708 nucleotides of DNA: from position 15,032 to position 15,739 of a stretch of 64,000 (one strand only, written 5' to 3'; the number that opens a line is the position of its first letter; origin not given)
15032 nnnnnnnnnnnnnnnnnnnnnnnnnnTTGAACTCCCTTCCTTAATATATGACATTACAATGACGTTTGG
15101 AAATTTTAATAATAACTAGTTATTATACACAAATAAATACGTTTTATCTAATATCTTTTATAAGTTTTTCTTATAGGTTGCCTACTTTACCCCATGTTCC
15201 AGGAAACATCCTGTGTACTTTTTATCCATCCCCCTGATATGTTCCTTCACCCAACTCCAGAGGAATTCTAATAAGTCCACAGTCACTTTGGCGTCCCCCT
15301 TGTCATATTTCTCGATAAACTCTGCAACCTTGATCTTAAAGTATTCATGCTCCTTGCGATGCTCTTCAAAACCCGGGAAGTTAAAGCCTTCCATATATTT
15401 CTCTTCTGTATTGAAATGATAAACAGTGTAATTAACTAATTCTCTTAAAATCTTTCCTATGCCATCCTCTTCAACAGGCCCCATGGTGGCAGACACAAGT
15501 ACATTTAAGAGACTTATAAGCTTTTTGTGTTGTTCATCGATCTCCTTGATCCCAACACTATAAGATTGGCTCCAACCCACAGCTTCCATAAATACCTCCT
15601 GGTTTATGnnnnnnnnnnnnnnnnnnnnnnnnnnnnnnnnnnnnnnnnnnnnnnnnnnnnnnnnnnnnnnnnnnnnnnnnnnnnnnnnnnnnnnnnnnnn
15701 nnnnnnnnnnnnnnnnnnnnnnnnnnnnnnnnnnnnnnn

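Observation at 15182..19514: Phosphorelay hard-wired to the cytoskeletal block: membrane coiled-coil HPt, REC-kinase, two REC proteins, hemerythrin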

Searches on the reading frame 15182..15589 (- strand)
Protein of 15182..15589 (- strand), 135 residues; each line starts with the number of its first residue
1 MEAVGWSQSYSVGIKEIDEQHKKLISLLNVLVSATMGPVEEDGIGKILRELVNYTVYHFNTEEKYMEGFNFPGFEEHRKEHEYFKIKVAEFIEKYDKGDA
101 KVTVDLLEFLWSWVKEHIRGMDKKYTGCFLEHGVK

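Call 3: search_protein_families(library=pfam, proteins=[window:15182-15589:-], max_evalue=0.1)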
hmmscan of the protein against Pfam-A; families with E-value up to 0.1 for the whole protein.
window:15182-15589:- (135 aa): 2 families
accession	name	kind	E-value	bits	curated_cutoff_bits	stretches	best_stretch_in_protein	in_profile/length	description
PF01814.28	Hemerythrin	-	3.7e-19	69.9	25.3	1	13-125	2-123/127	Hemerythrin HHE cation binding domain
PF24015.1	DUF7329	-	0.055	13.3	27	1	20-100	84-150/242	Family of unknown function (DUF7329)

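Call 60: search_solved_structures(query=window:15182-15589:-, max_evalue=0.001, show_alignments=1)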
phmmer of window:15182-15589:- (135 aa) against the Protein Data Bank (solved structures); distinct sequences matched with E-value up to 0.001: 15.
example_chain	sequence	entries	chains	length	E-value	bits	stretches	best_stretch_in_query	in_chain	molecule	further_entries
4xpx_A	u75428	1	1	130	1.2e-15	61.1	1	10-129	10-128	Bacteriohemerythrin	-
4xq1_A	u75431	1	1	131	1.4e-15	60.9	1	9-129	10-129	Bacteriohemerythrin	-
4xpw_A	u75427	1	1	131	1.9e-15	60.4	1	9-129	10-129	Bacteriohemerythrin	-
4xpy_A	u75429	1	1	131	1.9e-15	60.4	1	9-129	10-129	Bacteriohemerythrin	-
2avk_A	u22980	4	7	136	3.1e-14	56.5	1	4-134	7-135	hemerythrin-like domain protein DcrH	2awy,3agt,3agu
2awc_A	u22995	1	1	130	4.2e-14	56.1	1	5-134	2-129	hemerythrin-like domain protein DcrH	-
3whn_A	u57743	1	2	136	2.9e-13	53.4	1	4-134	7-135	Hemerythrin-like domain protein DcrH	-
3waq_A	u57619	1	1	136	3.1e-13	53.3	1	4-134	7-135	Hemerythrin-like domain protein DcrH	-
1a7d_A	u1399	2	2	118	6.8e-08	36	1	4-127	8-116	MYOHEMERYTHRIN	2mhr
1a7e_A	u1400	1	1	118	2.5e-07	34.1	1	4-127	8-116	MYOHEMERYTHRIN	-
2hmq_A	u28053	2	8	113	7.3e-06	29.4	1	6-127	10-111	HEMERYTHRIN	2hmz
1hmd_A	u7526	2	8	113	7.6e-06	29.3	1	6-127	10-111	HEMERYTHRIN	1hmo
1i4y_A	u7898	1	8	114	8.6e-05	25.9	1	6-127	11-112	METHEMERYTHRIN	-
1hrb_A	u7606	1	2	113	0.0002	24.7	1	6-127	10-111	HEMERYTHRIN B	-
1i4z_A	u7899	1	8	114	0.00023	24.5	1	6-127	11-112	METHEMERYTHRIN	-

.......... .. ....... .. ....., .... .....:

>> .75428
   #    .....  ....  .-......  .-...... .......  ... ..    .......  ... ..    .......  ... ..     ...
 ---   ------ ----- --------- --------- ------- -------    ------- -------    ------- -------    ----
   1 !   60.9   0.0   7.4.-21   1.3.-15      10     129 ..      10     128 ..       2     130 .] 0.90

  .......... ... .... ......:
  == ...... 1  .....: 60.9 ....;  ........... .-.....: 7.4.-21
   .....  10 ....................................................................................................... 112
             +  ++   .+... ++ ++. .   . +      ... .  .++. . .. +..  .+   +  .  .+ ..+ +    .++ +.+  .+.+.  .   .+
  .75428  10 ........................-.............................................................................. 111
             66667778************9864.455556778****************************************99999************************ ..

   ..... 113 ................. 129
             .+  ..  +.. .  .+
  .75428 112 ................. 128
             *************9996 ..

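Call 83: search_protein_families(library=ncbifam, proteins=[window:15182-15589:-], max_evalue=0.001)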
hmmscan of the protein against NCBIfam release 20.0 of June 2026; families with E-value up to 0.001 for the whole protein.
window:15182-15589:- (135 aa): 5 families
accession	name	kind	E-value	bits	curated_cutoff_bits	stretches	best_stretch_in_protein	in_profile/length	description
NF033749.1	bact_hemeryth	subfamily_domain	8.7e-41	139.1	84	1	5-128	3-127/129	bacteriohemerythrin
TIGR02481.1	hemeryth_dom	domain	3.3e-35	120.9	51.75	1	6-127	2-124/126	hemerythrin domain-containing protein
NF002007.0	PRK00808.1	equivalog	2.7e-27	95.8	109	1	3-127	3-125/156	bacteriohemerythrin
TIGR00058.1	Hemerythrin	subfamily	7.9e-16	58.7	131.85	1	5-127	6-113/115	hemerythrin family non-heme iron protein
NF002522.0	PRK01917.1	equivalog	2.9e-13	49.9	162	1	13-125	19-127/145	cation-binding hemerythrin HHE family protein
